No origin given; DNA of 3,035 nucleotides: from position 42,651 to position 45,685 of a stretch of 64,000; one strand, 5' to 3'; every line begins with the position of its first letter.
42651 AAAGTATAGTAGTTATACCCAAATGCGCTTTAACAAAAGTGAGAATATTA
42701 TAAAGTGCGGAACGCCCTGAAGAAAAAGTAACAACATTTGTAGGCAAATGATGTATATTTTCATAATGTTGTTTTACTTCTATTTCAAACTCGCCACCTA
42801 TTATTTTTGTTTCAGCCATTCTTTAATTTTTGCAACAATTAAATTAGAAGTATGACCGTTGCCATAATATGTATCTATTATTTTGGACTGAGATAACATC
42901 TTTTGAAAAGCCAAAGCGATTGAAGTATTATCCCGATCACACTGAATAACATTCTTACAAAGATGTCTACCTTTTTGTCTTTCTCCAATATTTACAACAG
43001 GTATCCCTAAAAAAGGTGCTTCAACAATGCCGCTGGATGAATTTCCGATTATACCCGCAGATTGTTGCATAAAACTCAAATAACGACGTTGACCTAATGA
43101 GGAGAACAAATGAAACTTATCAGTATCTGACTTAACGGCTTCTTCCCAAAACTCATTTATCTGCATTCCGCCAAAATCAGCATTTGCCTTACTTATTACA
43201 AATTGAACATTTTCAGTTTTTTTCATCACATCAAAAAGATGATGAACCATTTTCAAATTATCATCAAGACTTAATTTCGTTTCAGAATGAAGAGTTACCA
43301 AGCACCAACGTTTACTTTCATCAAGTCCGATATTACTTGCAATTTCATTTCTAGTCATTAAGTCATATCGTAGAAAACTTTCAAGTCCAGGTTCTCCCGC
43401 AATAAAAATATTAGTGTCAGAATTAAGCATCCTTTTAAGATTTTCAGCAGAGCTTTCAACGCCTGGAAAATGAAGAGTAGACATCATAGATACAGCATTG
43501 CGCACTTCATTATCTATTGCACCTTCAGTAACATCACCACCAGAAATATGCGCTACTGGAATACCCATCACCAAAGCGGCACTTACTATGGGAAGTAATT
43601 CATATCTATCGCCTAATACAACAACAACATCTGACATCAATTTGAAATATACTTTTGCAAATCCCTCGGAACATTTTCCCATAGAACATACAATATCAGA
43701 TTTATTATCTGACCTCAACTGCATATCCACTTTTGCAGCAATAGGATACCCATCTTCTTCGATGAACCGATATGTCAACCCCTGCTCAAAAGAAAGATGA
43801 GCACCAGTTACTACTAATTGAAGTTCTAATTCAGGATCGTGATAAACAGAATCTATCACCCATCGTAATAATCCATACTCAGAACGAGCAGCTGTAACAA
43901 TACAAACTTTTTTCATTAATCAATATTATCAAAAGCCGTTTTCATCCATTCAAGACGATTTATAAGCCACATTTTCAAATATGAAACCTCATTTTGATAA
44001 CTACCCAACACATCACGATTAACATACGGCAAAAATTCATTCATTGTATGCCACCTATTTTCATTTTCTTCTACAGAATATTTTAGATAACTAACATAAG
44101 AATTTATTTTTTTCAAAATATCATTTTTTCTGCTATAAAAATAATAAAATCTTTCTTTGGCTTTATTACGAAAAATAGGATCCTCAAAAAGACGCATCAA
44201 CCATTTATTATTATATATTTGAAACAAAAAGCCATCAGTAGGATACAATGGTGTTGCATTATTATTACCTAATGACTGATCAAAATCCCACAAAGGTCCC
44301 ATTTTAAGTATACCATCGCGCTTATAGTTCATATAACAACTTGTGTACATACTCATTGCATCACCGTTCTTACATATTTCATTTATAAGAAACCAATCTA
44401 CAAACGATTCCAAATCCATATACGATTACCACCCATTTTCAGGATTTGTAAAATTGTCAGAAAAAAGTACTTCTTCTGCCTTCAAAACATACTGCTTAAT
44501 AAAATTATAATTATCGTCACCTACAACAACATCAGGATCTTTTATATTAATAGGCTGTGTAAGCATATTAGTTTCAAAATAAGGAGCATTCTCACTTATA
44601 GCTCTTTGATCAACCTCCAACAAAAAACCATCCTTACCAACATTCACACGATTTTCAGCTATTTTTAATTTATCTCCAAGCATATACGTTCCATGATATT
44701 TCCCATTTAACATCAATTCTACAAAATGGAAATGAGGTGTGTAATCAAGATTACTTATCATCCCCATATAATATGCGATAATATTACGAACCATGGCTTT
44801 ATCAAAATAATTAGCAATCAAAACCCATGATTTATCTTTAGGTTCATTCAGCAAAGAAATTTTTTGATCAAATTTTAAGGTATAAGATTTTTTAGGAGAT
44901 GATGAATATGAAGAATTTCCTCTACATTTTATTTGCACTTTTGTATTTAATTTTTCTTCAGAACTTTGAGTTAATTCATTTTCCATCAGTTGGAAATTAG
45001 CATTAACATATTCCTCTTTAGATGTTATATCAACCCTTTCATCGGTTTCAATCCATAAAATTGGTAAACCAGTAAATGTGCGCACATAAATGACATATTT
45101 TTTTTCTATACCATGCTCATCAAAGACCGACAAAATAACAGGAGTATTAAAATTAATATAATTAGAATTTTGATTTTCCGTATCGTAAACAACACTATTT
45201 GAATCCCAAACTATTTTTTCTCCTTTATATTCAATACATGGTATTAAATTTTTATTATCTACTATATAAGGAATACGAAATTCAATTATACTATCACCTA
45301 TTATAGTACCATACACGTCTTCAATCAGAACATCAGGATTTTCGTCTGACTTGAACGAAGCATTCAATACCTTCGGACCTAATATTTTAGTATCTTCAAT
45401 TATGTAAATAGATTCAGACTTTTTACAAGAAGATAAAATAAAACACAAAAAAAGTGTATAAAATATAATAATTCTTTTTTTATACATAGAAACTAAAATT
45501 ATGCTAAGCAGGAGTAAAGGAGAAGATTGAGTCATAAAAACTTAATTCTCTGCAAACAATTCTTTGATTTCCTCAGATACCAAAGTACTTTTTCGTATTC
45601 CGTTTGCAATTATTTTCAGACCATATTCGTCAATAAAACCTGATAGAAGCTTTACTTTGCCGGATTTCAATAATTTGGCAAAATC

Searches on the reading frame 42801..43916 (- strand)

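Call 10: search_protein_families(library=pfam, proteins=[window:42801-43916:-], max_evalue=0.00001)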
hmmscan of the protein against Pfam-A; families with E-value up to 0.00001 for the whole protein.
window:42801-43916:- (371 aa): 1 family
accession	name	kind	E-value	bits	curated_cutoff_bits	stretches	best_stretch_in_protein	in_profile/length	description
PF02350.25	Epimerase_2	-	6.8e-76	255.8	30.6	1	26-365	5-347/347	UDP-N-acetylglucosamine 2-epimerase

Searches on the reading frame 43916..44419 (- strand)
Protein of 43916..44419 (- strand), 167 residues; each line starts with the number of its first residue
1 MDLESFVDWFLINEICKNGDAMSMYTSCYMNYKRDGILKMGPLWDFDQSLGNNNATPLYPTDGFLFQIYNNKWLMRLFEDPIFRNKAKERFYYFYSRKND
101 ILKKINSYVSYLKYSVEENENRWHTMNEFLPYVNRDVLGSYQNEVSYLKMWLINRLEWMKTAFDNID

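Call 10: search_protein_families(library=pfam, proteins=[window:43916-44419:-], max_evalue=0.00001)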
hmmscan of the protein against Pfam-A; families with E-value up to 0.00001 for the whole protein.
window:43916-44419:- (167 aa): 1 family
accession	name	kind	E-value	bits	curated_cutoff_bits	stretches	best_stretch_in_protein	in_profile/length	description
PF08757.17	CotH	-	1.6e-16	61.1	23.8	1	1-159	168-322/322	CotH kinase protein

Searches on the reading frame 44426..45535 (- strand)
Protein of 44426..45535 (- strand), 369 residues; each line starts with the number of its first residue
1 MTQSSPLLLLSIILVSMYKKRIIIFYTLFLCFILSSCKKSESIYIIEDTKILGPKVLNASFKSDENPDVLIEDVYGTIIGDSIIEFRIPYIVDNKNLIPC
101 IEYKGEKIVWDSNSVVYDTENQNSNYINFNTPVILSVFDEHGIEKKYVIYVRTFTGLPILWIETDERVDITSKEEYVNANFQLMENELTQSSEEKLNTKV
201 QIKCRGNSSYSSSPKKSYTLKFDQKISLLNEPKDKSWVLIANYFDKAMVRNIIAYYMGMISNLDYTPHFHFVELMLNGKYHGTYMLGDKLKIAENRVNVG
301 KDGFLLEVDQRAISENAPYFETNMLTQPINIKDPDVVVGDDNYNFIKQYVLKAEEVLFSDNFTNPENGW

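Call 10: search_protein_families(library=pfam, proteins=[window:44426-45535:-], max_evalue=0.00001)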
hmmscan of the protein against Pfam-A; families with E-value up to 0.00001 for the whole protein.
window:44426-45535:- (369 aa): 1 family
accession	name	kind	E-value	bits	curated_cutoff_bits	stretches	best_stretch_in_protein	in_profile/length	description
PF08757.17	CotH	-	1.1e-16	61.7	23.8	1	202-311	1-111/322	CotH kinase protein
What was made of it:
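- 43916..45535 (-): Context only, not part of the TA module: a CotH-family lipoprotein gene that starts 6 nt after panT. It is split by one in-frame TAA at 44426-44428, and it accompanies the pair in the DegT-NeuC slot. Pfam PF08757 on both halves (call 10).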
